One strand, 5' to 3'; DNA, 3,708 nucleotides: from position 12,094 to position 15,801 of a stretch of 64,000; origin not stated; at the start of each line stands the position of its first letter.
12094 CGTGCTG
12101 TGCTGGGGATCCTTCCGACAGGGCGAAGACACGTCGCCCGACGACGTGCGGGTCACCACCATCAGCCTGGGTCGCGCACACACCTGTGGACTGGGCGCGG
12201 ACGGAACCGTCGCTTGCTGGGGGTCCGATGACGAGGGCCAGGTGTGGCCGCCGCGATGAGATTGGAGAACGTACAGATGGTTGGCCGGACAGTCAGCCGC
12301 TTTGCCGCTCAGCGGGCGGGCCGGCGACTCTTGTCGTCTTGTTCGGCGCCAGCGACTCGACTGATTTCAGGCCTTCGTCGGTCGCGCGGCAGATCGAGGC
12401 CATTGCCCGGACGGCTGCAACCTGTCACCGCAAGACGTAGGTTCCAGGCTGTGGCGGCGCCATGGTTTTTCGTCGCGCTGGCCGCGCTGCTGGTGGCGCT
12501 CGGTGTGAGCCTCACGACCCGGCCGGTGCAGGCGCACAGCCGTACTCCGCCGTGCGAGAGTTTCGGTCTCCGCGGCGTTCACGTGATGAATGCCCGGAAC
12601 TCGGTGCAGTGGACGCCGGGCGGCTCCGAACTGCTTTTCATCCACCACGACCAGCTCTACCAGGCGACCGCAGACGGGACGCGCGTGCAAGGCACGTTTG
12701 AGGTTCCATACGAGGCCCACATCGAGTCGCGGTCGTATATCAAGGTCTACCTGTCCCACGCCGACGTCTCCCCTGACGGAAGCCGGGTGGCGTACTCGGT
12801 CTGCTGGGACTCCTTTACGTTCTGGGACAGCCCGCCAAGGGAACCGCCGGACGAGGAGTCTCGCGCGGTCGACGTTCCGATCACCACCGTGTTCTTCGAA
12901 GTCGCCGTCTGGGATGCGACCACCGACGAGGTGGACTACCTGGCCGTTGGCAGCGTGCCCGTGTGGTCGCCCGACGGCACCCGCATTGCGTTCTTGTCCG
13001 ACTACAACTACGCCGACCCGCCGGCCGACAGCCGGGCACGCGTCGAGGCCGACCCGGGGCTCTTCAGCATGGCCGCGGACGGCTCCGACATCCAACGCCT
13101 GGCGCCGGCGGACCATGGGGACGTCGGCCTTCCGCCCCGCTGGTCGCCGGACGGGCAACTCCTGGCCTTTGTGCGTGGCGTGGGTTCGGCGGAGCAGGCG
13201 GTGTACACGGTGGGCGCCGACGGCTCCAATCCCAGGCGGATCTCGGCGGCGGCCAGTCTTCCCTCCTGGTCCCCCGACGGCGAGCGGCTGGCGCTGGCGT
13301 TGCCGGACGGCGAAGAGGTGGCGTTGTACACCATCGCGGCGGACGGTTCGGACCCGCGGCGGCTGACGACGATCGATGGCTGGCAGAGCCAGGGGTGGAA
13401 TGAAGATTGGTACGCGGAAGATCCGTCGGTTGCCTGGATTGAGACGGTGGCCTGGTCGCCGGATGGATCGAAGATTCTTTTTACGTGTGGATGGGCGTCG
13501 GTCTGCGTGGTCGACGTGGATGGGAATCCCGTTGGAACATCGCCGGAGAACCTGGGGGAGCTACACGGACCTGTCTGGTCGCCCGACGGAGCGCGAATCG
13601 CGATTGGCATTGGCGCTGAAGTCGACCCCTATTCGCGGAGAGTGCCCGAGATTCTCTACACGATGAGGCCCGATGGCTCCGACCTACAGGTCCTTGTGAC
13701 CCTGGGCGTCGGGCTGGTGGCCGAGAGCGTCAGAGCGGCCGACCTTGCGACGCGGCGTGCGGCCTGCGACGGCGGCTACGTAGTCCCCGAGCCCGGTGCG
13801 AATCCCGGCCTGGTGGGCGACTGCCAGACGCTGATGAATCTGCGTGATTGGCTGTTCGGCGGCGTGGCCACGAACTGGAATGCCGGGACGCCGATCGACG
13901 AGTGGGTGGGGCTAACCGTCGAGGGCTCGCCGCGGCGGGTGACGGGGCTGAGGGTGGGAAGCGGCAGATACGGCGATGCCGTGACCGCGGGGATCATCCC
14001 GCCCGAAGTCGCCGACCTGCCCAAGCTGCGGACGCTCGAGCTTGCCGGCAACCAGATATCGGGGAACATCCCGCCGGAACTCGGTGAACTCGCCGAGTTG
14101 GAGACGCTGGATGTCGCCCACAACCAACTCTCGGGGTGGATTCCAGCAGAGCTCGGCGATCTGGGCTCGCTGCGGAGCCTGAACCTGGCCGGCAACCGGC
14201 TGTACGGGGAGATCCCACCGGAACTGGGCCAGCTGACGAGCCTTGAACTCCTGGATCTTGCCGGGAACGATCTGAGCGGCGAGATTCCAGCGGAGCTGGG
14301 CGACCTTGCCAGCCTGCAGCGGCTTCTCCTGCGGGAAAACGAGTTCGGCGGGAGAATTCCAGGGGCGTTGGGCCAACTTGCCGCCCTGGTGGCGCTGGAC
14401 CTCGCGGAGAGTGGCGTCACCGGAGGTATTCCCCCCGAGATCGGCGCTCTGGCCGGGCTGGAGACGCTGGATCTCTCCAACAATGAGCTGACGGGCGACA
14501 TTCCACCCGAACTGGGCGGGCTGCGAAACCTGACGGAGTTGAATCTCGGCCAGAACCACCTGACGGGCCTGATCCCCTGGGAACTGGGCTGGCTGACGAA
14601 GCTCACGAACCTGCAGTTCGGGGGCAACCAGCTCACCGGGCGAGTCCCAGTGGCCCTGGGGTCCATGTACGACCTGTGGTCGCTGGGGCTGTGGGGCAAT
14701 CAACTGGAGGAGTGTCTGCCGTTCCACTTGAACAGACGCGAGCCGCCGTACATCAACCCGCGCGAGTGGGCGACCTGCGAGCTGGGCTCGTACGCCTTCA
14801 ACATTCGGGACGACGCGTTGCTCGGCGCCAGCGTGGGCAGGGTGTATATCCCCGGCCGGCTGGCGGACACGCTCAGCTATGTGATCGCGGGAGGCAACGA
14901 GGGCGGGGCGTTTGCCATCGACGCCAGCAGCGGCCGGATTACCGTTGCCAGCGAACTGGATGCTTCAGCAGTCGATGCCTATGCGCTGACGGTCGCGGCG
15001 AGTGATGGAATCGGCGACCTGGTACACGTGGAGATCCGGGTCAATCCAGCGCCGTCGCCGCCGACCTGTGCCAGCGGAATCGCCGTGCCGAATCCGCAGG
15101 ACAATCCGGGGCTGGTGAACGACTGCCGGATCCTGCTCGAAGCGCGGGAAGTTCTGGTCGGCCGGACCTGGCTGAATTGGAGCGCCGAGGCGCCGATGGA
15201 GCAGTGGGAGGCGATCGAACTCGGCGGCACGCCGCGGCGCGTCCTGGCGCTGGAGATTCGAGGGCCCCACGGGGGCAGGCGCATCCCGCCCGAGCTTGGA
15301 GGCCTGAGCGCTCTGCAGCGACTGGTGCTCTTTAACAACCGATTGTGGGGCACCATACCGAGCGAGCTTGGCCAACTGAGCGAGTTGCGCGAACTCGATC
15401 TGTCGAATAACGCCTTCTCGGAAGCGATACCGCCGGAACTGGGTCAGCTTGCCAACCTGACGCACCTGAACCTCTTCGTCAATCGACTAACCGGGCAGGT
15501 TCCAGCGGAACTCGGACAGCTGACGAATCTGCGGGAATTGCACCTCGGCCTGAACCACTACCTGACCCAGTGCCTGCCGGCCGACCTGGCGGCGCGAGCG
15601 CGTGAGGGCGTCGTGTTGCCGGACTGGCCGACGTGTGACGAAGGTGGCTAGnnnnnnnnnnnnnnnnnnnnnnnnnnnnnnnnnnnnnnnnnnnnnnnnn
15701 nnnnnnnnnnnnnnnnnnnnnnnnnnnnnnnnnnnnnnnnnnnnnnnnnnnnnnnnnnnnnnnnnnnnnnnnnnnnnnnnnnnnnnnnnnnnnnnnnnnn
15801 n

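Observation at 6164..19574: Three consecutive giant secreted repeat proteins (RCC1 propellers, then PD40 propeller + LRR + cadherin-like, then LRR)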

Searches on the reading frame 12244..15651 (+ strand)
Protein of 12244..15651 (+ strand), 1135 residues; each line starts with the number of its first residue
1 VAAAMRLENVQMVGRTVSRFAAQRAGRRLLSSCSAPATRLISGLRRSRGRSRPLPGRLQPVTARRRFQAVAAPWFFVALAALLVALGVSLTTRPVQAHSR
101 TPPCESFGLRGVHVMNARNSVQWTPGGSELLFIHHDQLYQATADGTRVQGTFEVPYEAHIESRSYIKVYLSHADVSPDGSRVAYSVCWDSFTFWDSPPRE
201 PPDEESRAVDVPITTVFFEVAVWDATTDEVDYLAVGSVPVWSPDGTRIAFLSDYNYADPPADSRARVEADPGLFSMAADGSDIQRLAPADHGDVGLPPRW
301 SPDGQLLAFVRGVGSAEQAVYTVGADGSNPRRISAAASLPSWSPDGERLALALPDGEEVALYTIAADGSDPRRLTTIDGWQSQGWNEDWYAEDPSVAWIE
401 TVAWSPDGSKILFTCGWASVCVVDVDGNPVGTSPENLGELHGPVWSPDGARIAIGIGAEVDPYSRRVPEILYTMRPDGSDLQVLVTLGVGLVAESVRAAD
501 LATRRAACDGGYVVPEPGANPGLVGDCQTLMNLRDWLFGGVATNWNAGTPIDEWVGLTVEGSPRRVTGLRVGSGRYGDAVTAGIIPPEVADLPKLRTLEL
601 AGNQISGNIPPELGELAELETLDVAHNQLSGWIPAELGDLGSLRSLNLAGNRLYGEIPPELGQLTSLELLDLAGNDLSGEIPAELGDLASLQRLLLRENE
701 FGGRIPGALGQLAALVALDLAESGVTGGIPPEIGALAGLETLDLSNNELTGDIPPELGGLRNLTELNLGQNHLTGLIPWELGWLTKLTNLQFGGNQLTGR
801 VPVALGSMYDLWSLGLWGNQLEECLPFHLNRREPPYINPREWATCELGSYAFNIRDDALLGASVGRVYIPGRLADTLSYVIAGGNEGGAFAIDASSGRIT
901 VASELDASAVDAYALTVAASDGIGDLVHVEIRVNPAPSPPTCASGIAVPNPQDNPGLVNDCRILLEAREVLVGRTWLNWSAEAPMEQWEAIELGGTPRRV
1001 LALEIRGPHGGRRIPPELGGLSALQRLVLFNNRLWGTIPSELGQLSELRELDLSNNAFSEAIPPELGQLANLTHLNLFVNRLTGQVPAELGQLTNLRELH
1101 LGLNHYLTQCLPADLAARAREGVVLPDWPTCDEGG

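Call 6: search_protein_families(library=pfam, proteins=[window:12244-15651:+], max_evalue=0.01)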
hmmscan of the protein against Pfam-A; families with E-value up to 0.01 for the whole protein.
window:12244-15651:+ (1135 aa): 16 families
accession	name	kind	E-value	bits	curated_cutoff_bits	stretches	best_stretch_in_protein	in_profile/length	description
PF00560.39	LRR_1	-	8.8e-41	129.5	20.6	1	739-760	2-23/23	Leucine Rich Repeat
PF12799.13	LRR_4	-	2.1e-39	133.1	27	5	739-774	3-37/44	Leucine Rich repeats (2 copies)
PF23598.1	LRR_14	-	1.1e-32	113.6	40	4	589-696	43-146/353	Leucine-rich repeat region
PF13855.12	LRR_8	-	6.4e-31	106.3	27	5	593-653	1-61/61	Leucine rich repeat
PF07676.18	PD40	-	2e-18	66.2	20.9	1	239-253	14-28/38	WD40-like Beta Propeller Repeat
PF25019.1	LRR_R13L1-DRL21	-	4.4e-11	43.2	27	0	997-1055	68-126/127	R13L1/DRL21 LRRs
PF23211.1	LRR_LRWD1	-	1.3e-08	35.2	28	1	1039-1108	35-100/190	Leucine-rich repeat and WD repeat-containing protein 1, LRR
PF00930.27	DPPIV_N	-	6.1e-08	32.2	22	0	334-414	42-118/354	Dipeptidyl peptidase IV (DPP IV) N-terminal region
PF00028.23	Cadherin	-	2.6e-07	31.4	28.8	1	876-922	30-76/93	Cadherin domain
PF13516.12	LRR_6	-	3e-06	27.3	23.4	0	593-607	3-17/24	Leucine Rich repeat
PF25013.1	LRR_Zer-1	-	0.0004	21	27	0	1023-1058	31-66/137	Zer-1-like, Leucine-rich repeats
PF25174.1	Beta-prop_THOC3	-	0.00041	19.9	305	0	342-455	10-106/272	THOC3 beta-propeller domain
PF24758.1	LRR_At5g56370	-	0.00087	19.4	27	0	1022-1078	11-69/227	FBD-associated F-box protein At5g56370, LRR repeats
PF24797.1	Beta-prop_WDR35_TULP_N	-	0.0013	18.3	80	0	396-456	115-175/332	WDR35/TULP4 N-terminal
PF12894.13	ANAPC4_WD40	-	0.0029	18.2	22.9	0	317-363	26-66/91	Anaphase-promoting complex subunit 4 WD40 domain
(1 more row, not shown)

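Call 14: find_related_loci(query=window:12424-15651:+, collection=genome_contigs, flank=10000)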
Query window:12424-15651:+ (1075 aa) in genome_contigs; peptide patterns used: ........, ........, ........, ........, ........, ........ (x = any residue, [..] = any of these).
39 stretches matched a pattern; 18 encode a relative of the query (tblastn E <= 1e-3); 16 distinct loci.
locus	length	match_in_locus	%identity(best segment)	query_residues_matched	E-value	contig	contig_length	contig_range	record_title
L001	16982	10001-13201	90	7-1074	0e+0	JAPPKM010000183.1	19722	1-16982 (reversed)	MAG: Chloroflexota bacterium isolate RHO2_bin_72 NODE_3599_length_19722_cov_11.559058, whole genome shotgun sequence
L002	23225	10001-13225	88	1-1075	0e+0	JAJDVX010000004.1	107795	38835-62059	MAG: Chloroflexota bacterium isolate jk18x22bins.70 k141_401054, whole genome shotgun sequence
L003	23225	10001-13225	89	1-1075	0e+0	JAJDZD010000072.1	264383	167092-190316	MAG: Chloroflexota bacterium isolate jk18x40bins.16 k141_306411, whole genome shotgun sequence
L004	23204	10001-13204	89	7-1074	0e+0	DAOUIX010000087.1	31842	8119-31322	MAG TPA_asm: Chloroflexota bacterium isolate S29_215 k147_142111, whole genome shotgun sequence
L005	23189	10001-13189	88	13-1075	0e+0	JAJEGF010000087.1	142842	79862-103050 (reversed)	MAG: Chloroflexota bacterium isolate p16x44bins.42 k141_1987249, whole genome shotgun sequence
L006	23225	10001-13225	87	1-1075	0e+0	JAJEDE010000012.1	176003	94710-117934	MAG: Chloroflexota bacterium isolate jk18xAbins.55 k141_1351232, whole genome shotgun sequence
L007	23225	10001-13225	88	2-1075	0e+0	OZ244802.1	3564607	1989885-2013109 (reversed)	MAG: Chloroflexota bacterium isolate 0351a3fc-03c6-4ac3-ab3a-8938ce3ed692 genome assembly, chromosome: 1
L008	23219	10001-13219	82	1-1074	0e+0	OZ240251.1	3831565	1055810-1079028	MAG: Chloroflexota bacterium isolate d34784d7-597f-4c6c-9d13-8b2b1f638dff genome assembly, chromosome: 1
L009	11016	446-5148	90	7-1074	0e+0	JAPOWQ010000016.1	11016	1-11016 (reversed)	MAG: Chloroflexota bacterium isolate COS2_bin_4 NODE_1562_length_11016_cov_27.807, whole genome shotgun sequence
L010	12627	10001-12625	87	1-1074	0e+0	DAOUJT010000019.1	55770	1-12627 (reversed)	MAG TPA_asm: Chloroflexota bacterium isolate S34_278 k113_409786, whole genome shotgun sequence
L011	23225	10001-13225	87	1-1074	0e+0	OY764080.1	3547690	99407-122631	MAG: Chloroflexota bacterium isolate a04a8705-9522-4335-bb9c-b9bb47e5c42e genome assembly, chromosome: 1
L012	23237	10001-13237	68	16-1074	0e+0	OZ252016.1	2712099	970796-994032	MAG: Chloroflexota bacterium isolate c55ced2e-1ba6-4635-9983-d2261847e0b0 genome assembly, chromosome: 1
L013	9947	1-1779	91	417-1074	0e+0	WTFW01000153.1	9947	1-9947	MAG: Chloroflexi bacterium isolate CO36386bin_13 NODE_2826_length_9947_cov_17.162252, whole genome shotgun sequence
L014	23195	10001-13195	60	27-1075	0e+0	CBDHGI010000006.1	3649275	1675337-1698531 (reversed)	MAG: Chloroflexota bacterium isolate cca356c8-8f3a-46e1-bc14-440367fe4ecb genome assembly, contig: chromosome_2, whole g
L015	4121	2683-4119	87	7-919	0e+0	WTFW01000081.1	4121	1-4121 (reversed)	MAG: Chloroflexi bacterium isolate CO36386bin_13 NODE_8670_length_4121_cov_19.090015, whole genome shotgun sequence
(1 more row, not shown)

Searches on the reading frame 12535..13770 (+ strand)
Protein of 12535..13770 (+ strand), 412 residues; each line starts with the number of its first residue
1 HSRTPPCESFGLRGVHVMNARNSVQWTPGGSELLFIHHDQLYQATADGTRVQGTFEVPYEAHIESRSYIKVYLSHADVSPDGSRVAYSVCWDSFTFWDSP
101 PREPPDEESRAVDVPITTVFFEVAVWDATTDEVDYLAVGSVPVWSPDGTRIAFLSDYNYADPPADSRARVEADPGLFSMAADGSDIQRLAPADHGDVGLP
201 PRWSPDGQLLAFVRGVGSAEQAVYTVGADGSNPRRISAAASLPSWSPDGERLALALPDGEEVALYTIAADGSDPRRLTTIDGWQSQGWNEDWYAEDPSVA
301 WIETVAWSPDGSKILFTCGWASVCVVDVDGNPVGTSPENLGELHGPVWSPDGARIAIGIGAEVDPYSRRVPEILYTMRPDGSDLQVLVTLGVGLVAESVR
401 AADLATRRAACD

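Call 69: search_solved_structures(query=window:12535-13770:+, max_evalue=0.001)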
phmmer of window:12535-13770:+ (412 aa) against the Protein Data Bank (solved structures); distinct sequences matched with E-value up to 0.001: 19.
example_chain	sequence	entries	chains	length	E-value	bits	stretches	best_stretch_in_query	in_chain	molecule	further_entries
5yzm_A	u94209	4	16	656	3e-11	45.8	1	134-305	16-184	Acyl-peptide hydrolase, putative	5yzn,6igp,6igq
5yzo_A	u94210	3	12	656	3e-11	45.8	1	134-305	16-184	Acyl-peptide hydrolase, putative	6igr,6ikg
4r40_A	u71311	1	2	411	2.8e-09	39.3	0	199-267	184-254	Protein TolB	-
4pwz_A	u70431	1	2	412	2.9e-09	39.3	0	199-267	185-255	Protein TolB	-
2w8b_A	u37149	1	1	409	5.1e-09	38.5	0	199-277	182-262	PROTEIN TOLB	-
4jml_A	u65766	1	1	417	9.9e-09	37.5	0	199-277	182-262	Protein TolB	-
1crz_A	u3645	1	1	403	1e-08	37.4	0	199-277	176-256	TOLB PROTEIN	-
2hqs_A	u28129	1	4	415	1.1e-08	37.4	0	199-277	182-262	Protein tolB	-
2w8b_B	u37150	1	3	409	1.1e-08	37.3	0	199-277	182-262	PROTEIN TOLB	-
7nst_E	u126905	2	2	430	1.2e-08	37.3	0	199-277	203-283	Tol-Pal system protein TolB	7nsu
3iax_A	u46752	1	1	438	1.3e-08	37.1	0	199-277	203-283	Protein tolB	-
1c5k_A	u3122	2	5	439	1.3e-08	37.1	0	199-277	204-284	PROTEIN (TOLB PROTEIN) | PROTEIN TOLB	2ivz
6pnv_A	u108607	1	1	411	1.6e-07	33.5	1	199-316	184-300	Tol-Pal system protein TolB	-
2ojh_A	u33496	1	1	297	2.4e-07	32.9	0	204-282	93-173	Uncharacterized protein Atu1656/AGR_C_3050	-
2ymu_A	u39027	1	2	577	3e-07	32.6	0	201-363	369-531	WD-40 REPEAT PROTEIN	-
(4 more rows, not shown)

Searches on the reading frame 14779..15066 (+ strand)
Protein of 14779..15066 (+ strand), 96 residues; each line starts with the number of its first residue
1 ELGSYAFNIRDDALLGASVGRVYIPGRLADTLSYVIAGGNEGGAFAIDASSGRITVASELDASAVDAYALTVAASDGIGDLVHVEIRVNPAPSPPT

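Call 41: search_protein_families(library=pfam, proteins=[window:14779-15066:+], max_evalue=10)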
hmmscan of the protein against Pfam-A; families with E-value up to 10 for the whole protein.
seq(96 aa): 3 families
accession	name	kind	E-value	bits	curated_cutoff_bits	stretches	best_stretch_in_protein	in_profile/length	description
PF00028.23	Cadherin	-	4.7e-09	37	28.8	1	31-77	30-76/93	Cadherin domain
PF23592.1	Cadherin_CELSR2_9th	-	0.00015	22.3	36.8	1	10-79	20-90/100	CELSR2-like, ninth cadherin domain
PF25374.1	Cadherin_FAT4_N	-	0.0057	17.4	35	1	5-88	5-83/85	FAT4-like, N-terminal cadherin-like domain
